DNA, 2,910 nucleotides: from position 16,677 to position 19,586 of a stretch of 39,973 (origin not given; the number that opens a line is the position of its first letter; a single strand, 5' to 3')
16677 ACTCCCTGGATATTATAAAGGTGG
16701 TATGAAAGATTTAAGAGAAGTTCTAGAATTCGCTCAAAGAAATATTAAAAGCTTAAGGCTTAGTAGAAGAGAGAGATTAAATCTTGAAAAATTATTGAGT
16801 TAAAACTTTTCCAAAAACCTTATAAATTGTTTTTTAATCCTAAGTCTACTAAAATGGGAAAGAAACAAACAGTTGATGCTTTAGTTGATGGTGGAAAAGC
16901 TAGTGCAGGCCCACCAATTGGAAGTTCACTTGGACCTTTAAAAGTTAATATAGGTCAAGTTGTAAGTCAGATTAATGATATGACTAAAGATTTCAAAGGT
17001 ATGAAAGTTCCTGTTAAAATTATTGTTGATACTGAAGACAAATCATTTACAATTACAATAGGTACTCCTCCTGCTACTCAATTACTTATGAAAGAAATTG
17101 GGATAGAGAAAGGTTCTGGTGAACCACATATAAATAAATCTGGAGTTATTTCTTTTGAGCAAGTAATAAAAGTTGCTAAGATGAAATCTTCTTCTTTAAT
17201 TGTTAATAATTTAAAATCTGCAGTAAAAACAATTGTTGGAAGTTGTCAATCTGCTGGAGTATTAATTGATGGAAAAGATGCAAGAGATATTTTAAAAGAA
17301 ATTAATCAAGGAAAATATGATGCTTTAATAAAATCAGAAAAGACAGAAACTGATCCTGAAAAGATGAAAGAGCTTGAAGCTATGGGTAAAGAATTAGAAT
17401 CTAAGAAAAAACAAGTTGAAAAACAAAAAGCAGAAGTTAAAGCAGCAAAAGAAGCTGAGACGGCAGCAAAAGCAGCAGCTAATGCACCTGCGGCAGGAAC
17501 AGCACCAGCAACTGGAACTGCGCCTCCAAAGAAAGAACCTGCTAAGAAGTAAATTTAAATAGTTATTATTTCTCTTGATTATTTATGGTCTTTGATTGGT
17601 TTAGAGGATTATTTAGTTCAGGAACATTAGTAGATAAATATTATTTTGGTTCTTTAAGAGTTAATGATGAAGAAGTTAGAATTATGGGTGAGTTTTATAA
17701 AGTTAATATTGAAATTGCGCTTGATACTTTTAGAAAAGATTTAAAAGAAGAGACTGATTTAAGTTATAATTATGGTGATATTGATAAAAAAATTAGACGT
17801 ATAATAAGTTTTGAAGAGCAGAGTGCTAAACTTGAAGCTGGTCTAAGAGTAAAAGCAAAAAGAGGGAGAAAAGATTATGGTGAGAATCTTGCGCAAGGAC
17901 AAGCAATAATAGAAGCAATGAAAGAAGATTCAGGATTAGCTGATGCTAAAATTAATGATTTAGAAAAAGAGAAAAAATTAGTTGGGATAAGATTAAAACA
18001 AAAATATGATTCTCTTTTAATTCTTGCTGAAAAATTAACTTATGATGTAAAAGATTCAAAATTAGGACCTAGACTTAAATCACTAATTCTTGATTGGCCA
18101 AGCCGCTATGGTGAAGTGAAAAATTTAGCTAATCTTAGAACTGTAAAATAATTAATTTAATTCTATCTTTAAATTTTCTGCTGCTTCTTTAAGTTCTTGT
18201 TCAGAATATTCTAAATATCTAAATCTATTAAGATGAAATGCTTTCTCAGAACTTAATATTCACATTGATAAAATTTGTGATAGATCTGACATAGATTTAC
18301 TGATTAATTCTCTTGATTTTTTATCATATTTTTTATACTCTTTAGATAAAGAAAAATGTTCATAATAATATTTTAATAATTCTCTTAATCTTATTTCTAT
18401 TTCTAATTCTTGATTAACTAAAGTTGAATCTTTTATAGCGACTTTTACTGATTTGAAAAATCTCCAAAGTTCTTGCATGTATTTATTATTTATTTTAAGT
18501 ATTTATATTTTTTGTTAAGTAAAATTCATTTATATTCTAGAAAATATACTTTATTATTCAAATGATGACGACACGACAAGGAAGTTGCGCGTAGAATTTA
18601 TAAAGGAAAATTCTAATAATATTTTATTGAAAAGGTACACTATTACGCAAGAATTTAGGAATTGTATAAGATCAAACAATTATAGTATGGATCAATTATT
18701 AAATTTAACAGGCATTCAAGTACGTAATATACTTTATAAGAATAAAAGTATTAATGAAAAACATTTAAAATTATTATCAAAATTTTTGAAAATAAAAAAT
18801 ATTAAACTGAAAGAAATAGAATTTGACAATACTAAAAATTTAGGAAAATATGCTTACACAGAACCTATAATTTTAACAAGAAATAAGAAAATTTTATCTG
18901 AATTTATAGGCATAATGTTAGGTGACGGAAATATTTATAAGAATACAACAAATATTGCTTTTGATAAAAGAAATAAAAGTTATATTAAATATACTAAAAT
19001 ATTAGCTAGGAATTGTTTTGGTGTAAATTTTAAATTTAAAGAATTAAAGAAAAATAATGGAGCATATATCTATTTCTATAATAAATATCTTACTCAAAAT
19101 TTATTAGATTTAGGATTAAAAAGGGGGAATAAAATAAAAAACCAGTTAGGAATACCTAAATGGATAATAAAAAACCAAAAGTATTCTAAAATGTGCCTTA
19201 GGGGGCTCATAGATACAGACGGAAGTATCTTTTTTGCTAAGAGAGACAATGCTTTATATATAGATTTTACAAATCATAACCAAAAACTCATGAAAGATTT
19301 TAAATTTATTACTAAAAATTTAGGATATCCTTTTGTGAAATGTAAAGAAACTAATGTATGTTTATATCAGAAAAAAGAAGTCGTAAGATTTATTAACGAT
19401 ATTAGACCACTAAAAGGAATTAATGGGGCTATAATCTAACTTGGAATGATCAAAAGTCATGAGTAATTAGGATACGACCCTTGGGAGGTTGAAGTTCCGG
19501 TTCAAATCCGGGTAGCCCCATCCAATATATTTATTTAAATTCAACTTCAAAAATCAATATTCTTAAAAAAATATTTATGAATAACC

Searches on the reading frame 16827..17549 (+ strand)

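Call 110: search_protein_families(library=pfam, proteins=[window:16827-17549:+], max_evalue=0.001)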
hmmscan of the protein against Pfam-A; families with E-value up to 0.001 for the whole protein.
window:16827-17549:+ (241 aa): 2 families
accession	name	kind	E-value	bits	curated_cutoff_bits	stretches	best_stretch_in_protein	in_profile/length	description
PF03946.19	Ribosomal_L11_N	-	7.6e-22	77.3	32.9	1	19-74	4-58/58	Ribosomal protein L11, N-terminal domain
PF00298.24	Ribosomal_L11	-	1.2e-20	74.1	21.4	1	80-146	2-68/69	Ribosomal protein L11, RNA binding domain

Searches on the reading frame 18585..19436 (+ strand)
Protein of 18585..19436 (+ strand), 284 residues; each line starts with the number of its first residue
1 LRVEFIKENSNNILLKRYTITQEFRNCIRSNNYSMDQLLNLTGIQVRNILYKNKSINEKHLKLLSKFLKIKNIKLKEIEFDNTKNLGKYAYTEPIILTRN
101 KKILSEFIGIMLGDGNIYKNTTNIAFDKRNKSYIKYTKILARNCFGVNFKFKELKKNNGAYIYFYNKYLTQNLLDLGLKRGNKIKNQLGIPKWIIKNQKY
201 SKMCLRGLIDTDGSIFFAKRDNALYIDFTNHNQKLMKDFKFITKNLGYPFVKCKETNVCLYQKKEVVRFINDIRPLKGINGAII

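Call 110: search_protein_families(library=pfam, proteins=[window:18585-19436:+], max_evalue=0.001)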
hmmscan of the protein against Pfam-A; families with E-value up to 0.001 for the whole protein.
window:18585-19436:+ (284 aa): 1 family
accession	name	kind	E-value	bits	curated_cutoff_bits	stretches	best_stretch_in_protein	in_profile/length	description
PF14528.11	LAGLIDADG_3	-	1.9e-09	38.1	22.5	1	202-248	4-48/82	LAGLIDADG-like domain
